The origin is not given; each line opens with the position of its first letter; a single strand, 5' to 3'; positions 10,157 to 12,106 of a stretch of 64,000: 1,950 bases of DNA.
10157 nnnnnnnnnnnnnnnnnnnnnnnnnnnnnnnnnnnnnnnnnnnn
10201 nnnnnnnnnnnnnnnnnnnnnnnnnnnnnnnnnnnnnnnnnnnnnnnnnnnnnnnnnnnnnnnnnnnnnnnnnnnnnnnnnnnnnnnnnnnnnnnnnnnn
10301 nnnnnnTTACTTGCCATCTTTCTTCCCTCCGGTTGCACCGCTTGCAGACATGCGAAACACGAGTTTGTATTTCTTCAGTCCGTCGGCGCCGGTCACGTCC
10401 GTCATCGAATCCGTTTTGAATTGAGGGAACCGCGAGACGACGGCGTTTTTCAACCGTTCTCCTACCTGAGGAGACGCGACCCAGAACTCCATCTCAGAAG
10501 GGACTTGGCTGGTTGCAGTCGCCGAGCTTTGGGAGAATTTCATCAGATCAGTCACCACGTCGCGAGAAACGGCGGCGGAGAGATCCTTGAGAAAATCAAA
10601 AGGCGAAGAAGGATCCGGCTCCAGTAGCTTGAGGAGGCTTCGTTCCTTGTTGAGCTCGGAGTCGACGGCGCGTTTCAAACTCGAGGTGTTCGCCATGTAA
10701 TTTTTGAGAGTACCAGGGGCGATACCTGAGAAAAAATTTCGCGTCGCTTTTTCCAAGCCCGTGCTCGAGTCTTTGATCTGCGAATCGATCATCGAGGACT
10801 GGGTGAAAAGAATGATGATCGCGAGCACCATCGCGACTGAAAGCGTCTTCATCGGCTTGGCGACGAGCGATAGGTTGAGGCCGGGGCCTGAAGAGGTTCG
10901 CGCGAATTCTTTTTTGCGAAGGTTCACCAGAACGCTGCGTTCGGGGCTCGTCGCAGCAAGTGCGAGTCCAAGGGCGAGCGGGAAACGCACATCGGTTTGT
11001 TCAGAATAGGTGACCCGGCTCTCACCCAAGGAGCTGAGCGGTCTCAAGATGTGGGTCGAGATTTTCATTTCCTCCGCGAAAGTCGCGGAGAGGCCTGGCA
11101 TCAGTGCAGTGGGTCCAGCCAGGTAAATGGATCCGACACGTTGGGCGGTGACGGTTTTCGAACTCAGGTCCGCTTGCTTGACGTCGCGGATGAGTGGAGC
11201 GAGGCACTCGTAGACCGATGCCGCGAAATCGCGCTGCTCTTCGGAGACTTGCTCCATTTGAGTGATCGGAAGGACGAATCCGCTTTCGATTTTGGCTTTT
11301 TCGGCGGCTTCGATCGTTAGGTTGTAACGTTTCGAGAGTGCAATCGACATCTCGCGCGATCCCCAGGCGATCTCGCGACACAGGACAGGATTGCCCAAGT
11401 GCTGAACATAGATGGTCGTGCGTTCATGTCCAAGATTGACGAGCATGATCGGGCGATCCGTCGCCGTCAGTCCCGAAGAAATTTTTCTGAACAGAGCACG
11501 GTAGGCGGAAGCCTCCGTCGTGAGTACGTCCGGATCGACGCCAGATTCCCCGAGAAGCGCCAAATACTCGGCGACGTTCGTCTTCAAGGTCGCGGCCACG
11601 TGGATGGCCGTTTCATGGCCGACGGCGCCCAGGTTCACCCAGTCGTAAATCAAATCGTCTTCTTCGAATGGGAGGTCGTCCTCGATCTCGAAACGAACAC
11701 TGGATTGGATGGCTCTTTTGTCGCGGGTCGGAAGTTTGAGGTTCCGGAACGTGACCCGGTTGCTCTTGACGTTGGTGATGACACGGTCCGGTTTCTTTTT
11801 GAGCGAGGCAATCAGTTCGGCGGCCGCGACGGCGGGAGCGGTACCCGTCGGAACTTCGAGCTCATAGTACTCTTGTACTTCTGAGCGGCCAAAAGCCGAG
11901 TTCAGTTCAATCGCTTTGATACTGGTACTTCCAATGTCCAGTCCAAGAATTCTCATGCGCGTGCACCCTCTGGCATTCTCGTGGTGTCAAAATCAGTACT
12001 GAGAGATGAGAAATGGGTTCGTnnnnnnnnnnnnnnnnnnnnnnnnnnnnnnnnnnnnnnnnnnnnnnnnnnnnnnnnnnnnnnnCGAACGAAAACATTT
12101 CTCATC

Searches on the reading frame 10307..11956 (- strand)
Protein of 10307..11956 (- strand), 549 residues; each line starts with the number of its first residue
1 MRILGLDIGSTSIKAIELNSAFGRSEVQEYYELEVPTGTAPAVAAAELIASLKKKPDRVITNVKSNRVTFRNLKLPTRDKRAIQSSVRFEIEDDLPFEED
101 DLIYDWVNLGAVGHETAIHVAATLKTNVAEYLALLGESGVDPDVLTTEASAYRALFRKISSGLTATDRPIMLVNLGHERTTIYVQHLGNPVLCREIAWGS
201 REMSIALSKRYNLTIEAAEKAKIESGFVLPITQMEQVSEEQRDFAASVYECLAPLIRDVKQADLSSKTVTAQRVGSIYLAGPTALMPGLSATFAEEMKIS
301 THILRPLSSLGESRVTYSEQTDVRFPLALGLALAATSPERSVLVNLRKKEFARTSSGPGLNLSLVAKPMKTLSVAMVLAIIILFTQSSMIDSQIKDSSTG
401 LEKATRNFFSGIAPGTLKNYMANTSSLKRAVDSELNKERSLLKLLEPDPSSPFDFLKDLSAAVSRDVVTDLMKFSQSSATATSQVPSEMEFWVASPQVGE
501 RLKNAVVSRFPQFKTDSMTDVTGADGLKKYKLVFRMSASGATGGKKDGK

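Call 24: search_protein_families(library=pfam, proteins=[window:10307-11956:-], max_evalue=0.001)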
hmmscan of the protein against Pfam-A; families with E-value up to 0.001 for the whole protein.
window:10307-11956:- (549 aa): 3 families
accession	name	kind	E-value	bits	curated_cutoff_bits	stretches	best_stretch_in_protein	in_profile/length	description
PF11104.14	PilM_2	-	1.3e-26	93.8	27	1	5-334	1-338/340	Type IV pilus assembly protein PilM;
PF05134.19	T2SSL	-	3.9e-07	30.1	25.5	1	43-148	31-134/231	Type II secretion system (T2SS), protein L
PF14450.12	FtsA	-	4.1e-06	27.6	31.8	1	171-306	1-112/127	Cell division protein FtsA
